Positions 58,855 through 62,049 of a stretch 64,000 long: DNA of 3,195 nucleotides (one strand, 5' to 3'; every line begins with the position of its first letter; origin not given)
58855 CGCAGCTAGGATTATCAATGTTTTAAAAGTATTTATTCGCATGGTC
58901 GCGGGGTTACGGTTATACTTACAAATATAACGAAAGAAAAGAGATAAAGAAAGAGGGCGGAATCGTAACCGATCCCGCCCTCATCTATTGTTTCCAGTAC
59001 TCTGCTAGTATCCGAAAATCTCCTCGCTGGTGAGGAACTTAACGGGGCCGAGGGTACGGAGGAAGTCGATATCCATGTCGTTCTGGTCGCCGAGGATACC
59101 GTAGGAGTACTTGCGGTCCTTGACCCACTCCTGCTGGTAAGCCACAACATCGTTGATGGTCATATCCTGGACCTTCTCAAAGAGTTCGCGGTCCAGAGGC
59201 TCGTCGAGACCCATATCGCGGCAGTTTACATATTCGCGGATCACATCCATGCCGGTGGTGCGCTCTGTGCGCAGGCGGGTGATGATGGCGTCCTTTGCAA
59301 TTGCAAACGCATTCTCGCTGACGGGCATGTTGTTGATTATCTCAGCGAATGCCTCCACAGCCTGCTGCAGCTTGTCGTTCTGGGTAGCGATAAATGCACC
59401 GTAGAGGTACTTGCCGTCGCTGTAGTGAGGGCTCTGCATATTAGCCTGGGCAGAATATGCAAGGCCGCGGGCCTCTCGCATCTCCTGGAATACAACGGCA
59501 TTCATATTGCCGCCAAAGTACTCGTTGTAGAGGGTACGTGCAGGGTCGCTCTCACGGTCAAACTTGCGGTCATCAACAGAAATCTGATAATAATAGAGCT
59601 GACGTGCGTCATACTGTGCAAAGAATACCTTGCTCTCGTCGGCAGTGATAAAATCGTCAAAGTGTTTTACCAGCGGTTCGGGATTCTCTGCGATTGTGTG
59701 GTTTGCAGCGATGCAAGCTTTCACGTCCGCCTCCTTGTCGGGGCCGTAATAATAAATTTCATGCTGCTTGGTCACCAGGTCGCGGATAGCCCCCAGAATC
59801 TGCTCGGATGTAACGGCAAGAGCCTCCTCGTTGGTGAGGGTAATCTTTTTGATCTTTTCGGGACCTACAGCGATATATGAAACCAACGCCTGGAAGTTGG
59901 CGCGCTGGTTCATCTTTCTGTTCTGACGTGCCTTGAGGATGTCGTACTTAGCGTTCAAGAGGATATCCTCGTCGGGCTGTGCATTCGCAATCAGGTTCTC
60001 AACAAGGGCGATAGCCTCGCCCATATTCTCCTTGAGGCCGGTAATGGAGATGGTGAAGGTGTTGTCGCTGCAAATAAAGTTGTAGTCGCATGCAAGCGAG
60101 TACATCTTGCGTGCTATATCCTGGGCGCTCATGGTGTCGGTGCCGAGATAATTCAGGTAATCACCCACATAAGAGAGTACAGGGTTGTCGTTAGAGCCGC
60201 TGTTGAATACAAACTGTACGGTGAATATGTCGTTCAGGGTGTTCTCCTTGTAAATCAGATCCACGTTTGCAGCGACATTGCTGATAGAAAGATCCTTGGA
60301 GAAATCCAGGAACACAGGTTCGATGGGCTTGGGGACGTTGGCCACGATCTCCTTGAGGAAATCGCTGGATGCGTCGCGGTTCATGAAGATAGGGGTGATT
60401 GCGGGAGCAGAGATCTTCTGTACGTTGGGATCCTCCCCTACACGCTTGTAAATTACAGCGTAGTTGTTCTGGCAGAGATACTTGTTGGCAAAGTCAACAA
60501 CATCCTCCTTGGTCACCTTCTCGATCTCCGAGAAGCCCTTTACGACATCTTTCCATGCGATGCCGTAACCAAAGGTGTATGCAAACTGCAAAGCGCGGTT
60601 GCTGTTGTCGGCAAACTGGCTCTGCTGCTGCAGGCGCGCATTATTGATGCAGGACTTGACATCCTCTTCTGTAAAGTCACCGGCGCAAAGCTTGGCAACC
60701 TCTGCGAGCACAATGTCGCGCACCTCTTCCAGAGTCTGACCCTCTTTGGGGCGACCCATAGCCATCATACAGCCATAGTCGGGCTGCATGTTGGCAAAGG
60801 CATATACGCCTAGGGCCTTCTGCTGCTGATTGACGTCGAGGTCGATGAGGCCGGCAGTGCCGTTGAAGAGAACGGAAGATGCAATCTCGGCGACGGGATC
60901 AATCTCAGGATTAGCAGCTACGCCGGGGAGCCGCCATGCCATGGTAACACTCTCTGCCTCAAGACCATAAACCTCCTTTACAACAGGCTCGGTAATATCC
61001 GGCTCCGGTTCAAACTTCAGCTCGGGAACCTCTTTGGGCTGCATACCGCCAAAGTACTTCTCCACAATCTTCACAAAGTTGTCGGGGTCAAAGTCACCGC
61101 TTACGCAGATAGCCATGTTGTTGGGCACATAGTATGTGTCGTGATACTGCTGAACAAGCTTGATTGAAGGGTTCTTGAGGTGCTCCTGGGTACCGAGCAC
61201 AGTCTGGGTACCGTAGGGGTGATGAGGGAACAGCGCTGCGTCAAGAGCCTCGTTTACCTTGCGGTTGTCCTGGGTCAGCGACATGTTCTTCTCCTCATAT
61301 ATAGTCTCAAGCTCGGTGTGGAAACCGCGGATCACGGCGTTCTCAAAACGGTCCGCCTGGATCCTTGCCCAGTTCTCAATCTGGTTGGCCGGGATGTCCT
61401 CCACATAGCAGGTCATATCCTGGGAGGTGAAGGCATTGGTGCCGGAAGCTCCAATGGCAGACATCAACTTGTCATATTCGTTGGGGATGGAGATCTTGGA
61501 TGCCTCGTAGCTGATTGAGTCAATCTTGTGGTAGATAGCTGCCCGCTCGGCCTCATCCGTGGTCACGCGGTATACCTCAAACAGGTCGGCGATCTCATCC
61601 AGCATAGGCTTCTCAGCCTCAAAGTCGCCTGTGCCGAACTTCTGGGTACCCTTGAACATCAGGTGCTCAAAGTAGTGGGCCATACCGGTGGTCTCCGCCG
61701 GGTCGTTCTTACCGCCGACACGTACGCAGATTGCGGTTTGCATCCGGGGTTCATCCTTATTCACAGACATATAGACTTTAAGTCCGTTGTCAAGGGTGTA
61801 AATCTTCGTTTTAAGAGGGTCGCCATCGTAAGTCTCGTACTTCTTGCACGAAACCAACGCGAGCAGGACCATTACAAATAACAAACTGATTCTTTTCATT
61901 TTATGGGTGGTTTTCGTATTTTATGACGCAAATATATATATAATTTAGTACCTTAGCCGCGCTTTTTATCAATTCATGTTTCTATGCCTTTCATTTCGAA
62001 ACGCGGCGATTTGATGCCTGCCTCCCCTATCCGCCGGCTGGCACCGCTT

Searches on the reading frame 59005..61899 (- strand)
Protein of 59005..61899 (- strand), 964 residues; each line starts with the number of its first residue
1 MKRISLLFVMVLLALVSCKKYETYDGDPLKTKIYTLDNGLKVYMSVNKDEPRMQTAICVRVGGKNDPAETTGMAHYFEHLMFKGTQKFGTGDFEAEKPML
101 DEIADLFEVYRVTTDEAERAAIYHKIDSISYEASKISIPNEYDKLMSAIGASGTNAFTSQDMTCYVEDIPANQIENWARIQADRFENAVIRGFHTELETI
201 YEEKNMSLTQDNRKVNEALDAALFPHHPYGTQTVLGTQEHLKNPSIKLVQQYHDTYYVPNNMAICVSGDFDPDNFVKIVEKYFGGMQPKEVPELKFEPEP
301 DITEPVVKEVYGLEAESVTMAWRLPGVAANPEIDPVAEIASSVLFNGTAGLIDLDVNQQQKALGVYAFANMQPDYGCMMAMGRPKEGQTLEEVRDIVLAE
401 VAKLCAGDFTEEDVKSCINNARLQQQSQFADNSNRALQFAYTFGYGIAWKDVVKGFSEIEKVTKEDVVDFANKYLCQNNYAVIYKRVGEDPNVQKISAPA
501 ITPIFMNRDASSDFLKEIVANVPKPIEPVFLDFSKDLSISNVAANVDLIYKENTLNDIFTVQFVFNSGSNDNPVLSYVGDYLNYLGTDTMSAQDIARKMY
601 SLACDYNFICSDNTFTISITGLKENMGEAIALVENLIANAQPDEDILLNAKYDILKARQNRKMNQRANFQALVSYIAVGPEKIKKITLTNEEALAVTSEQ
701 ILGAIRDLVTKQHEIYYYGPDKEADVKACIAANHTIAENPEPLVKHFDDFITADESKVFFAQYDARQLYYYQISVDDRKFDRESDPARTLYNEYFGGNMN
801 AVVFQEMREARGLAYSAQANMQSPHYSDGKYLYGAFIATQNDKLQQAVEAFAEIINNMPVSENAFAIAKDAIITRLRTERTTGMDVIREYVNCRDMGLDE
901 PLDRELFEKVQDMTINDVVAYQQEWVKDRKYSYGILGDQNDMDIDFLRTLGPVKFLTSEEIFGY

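Call 3: search_protein_families(library=pfam, proteins=[window:59005-61899:-])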
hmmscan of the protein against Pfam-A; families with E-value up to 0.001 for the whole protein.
window:59005-61899:- (964 aa): 3 families
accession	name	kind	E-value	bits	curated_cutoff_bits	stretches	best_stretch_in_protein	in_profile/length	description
PF05193.26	Peptidase_M16_C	-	1.4e-32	113.4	23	2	249-419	7-179/181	Peptidase M16 inactive domain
PF00675.25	Peptidase_M16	-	2.3e-17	63.7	22.3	1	47-92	7-52/149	Insulinase (Peptidase family M16)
PF16187.10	Peptidase_M16_M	-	0.00073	19.1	29.7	0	605-667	198-260/284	Middle or third domain of peptidase_M16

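Call 4: search_protein_families(library=ncbifam, proteins=[window:59005-61899:-])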
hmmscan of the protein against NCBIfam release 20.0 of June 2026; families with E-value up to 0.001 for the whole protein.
window:59005-61899:- (964 aa): 4 families
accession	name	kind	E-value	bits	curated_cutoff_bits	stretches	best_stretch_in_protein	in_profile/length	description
NF047422.1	YfmF_fam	equivalog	3.6e-23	82.1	285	2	207-480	137-407/412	EF-P 5-aminopentanol modification-associated protein YfmF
NF011681.0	PRK15101.1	equivalog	6.4e-12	44.3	765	1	27-91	40-104/961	pitrilysin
NF047421.1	YfmH_fam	equivalog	1.4e-09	37.7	250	1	147-282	83-217/425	EF-P 5-aminopentanol modification-associated protein YfmH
TIGR02110.1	PQQ_syn_pqqF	equivalog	2.6e-07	29.8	320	1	35-92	4-61/697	pyrroloquinoline quinone biosynthesis protein PqqF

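Call 17: search_solved_structures(query=window:59005-61899:-, max_evalue=0.001)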
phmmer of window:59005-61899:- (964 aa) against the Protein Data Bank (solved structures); distinct sequences matched with E-value up to 0.001: 67 (the best 60 are shown).
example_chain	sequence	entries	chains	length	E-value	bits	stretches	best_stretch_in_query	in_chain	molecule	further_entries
3amj_C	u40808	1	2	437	7.9e-35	123.3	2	139-482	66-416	zinc peptidase active subunit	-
3ami_A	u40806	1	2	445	8.4e-35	123.3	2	139-482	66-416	zinc peptidase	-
4nnz_A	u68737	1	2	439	5.8e-25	90.7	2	139-477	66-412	Probable zinc protease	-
5euf_A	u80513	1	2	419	7.1e-18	67.2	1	140-477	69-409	Protease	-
3hdi_A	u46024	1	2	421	1.2e-16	63.2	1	145-288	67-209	Processing protease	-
8q1b_A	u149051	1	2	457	1.8e-15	59.3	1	153-289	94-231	Probable mitochondrial-processing peptidase subunit beta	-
3p7l_A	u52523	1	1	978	1.3e-13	53.1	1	140-312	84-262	Insulin-degrading enzyme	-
3tuv_A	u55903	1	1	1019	1.3e-13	53.1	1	140-312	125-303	Insulin-degrading enzyme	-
9g9t_D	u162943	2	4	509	2.7e-13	52.1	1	150-290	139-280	Putative peptidase M16 family protein | Putative peptidase M16 family potein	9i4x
2jg4_A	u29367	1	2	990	2.9e-13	52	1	139-312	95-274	INSULIN DEGRADING ENZYME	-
8bep_B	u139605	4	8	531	3.4e-13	51.8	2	153-287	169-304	Probable mitochondrial-processing peptidase subunit beta, mitochondrial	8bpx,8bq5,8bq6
9f5x_1M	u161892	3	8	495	5.6e-13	51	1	154-289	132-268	MPP-Beta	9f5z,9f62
2g47_A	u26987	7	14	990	7.4e-13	50.6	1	139-312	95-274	Insulin-degrading enzyme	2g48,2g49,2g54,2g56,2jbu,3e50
7jrg_A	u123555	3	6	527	8.6e-13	50.4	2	154-286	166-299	Mitochondrial-processing peptidase subunit beta, mitochondrial isoform X1 | MPP-beta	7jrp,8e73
8ab6_A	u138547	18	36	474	1.2e-12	49.9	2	154-292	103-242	YALI0A14806p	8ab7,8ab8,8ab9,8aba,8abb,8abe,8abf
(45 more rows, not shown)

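Call 34: find_homologous_proteins(query=window:59005-61899:-)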
Query window:59005-61899:- (964 aa): 8000 proteins with E <= 0.001 among 8000 candidates; the best 120 are listed.
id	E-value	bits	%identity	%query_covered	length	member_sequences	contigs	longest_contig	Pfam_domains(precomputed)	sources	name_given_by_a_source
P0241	0.0e+0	2196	100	100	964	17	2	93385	PF00675.26,PF05193.27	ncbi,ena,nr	ncbi:MAG: insulinase family protein [Bacteroidales bacterium]|nr:insulinase family protein [Bacteroi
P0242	0.0e+0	2080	94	100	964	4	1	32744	PF00675.26,PF05193.27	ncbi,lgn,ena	-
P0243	0.0e+0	1995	89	100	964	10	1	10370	PF00675.26,PF05193.27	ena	-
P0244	0.0e+0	1912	85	100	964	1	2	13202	PF00675.26,PF05193.27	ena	-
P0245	0.0e+0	1881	84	99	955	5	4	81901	PF00675.26,PF05193.27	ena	-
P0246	0.0e+0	1835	81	100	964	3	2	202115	PF00675.26,PF05193.27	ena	-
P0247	0.0e+0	1790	79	100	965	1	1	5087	PF00675.26,PF05193.27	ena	-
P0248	0.0e+0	1776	79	100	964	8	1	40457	PF00675.26,PF05193.27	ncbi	-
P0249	0.0e+0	1774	78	100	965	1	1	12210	PF00675.26,PF05193.27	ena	-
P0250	0.0e+0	1770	78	100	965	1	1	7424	PF00675.26,PF05193.27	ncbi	-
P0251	0.0e+0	1765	78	100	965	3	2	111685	PF00675.26,PF05193.27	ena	-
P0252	0.0e+0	1763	77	100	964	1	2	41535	PF00675.26,PF05193.27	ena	-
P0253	0.0e+0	1756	78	100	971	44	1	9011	PF00675.26,PF05193.27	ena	-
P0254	0.0e+0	1751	77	100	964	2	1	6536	PF00675.26,PF05193.27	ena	-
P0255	0.0e+0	1598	70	100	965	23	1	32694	PF00675.26,PF05193.27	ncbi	-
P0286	0.0e+0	1306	61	100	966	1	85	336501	PF00675.26,PF05193.27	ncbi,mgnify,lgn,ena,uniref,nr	ncbi:insulinase family protein [uncultured Alistipes sp.]|mgnify:FL=1|uniref:M16 family metallopepti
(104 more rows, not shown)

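Call 36: find_encoding_contigs(protein=P0246, flank=8000, max_places=2)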
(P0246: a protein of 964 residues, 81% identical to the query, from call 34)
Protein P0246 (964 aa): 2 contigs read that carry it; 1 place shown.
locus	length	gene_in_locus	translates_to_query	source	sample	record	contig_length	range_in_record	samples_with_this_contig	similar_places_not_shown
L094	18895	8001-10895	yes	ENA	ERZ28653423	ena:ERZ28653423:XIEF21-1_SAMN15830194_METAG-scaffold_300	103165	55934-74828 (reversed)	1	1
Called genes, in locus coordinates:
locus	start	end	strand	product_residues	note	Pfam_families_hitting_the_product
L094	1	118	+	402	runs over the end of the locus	PF00155:Aminotran_1_2, PF12897:Asp_aminotransf (faint)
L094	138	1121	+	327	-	PF00365:PFK, PF01513:NAD_kinase (weak)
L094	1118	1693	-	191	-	PF01558:POR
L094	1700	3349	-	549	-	PF01855:POR_N, PF02775:TPP_enzyme_C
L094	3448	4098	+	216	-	PF00230:MIP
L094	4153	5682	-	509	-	PF28550:DUF8436, PF01494:FAD_binding_3 (weak), PF03486:HI0933_like, PF07992:Pyr_redox_2 (faint), PF00890:FAD_binding_2 (faint), PF01266:DAO (faint), PF01593:Amino_oxidase (faint), PF21688:FAD-depend_C, +2 more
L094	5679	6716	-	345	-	PF00814:TsaD, PF22521:HypF_C_2 (weak)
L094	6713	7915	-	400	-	PF00155:Aminotran_1_2, PF01041:DegT_DnrJ_EryC1, PF00266:Aminotran_5 (weak)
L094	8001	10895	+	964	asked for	PF00675:Peptidase_M16 (weak), PF05193:Peptidase_M16_C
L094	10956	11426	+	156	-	PF01475:FUR (weak)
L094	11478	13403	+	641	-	PF00122:E1-E2_ATPase, PF00702:Hydrolase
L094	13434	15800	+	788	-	PF04023:FeoA, PF01926:MMR_HSR1, PF02421:FeoB_N, PF17910:FeoB_Cyto, PF07670:Gate, PF07664:FeoB_C, PF07670:Gate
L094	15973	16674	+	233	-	PF09674:DUF2400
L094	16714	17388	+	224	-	PF06414:Zeta_toxin, PF13671:AAA_33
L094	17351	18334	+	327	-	PF01464:SLT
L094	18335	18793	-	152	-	PF02308:MgtC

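Call 37: find_encoding_contigs(protein=P0255, flank=8000, max_places=2)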
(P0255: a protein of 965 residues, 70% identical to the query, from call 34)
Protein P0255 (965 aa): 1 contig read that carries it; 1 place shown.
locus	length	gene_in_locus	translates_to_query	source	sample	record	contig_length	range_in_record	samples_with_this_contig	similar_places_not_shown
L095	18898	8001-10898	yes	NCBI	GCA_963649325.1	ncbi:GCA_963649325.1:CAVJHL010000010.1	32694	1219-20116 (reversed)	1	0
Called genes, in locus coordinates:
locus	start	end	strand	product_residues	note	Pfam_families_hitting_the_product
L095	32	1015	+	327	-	PF00365:PFK, PF01513:NAD_kinase (weak)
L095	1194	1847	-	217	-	PF00230:MIP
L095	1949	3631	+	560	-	PF01855:POR_N, PF02775:TPP_enzyme_C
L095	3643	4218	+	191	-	PF01558:POR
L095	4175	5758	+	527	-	PF28550:DUF8436 (weak), PF00890:FAD_binding_2 (faint), PF01266:DAO (faint), PF01494:FAD_binding_3 (weak), PF03486:HI0933_like (weak), PF07992:Pyr_redox_2 (faint), PF13738:Pyr_redox_3 (faint), PF21688:FAD-depend_C, +1 more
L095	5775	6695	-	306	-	-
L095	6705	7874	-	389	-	PF00155:Aminotran_1_2, PF00266:Aminotran_5 (weak), PF01041:DegT_DnrJ_EryC1, PF01053:Cys_Met_Meta_PP (weak)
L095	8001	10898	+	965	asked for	PF00675:Peptidase_M16 (faint), PF05193:Peptidase_M16_C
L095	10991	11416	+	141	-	-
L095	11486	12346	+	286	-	PF00122:E1-E2_ATPase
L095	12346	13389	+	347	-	PF00702:Hydrolase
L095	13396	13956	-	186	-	PF00254:FKBP_C (weak)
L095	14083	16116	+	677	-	-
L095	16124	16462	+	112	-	PF07670:Gate (weak)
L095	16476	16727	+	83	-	-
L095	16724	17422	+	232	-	PF09674:DUF2400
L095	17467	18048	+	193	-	PF06414:Zeta_toxin (weak), PF13671:AAA_33 (weak)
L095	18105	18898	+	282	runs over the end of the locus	PF01464:SLT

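Call 38: find_encoding_contigs(protein=P0286, flank=8000, max_places=2)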
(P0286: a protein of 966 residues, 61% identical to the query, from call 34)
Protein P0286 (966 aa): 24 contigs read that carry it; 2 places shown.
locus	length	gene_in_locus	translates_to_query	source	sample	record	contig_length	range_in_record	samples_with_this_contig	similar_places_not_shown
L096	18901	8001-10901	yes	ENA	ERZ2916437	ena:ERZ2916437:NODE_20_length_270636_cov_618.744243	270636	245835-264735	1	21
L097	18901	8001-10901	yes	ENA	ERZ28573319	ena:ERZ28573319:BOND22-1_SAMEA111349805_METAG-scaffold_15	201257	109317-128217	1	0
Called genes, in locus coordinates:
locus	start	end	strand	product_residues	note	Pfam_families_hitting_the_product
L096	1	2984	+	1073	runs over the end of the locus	PF11028:TMEM260_N, PF28497:DUF8416, PF28495:TMEM260_2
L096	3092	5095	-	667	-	PF03571:Peptidase_M49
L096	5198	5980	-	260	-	PF06439:3keto-disac_hyd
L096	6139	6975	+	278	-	PF02569:Pantoate_ligase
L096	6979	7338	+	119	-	PF02261:Asp_decarbox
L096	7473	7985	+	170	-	PF04306:DUF456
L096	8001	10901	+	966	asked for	PF00675:Peptidase_M16 (faint), PF05193:Peptidase_M16_C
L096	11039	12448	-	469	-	PF05221:AdoHcyase, PF00670:AdoHcyase_NAD, PF02826:2-Hacid_dh_C (weak), PF07991:KARI_N (faint)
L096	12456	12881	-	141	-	PF01687:Flavokinase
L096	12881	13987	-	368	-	PF01594:AI-2E_transport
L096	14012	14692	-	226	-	PF02666:PS_Dcarbxylase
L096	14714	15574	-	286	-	PF01148:CTP_transf_1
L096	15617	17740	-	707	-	PF00004:AAA, PF17862:AAA_lid_3, PF01434:Peptidase_M41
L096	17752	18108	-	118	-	PF02410:RsfS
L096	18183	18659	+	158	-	PF01022:HTH_5, PF12802:MarR_2 (weak), PF12840:HTH_20, PF13601:HTH_34 (weak)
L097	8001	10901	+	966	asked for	PF00675:Peptidase_M16 (faint), PF05193:Peptidase_M16_C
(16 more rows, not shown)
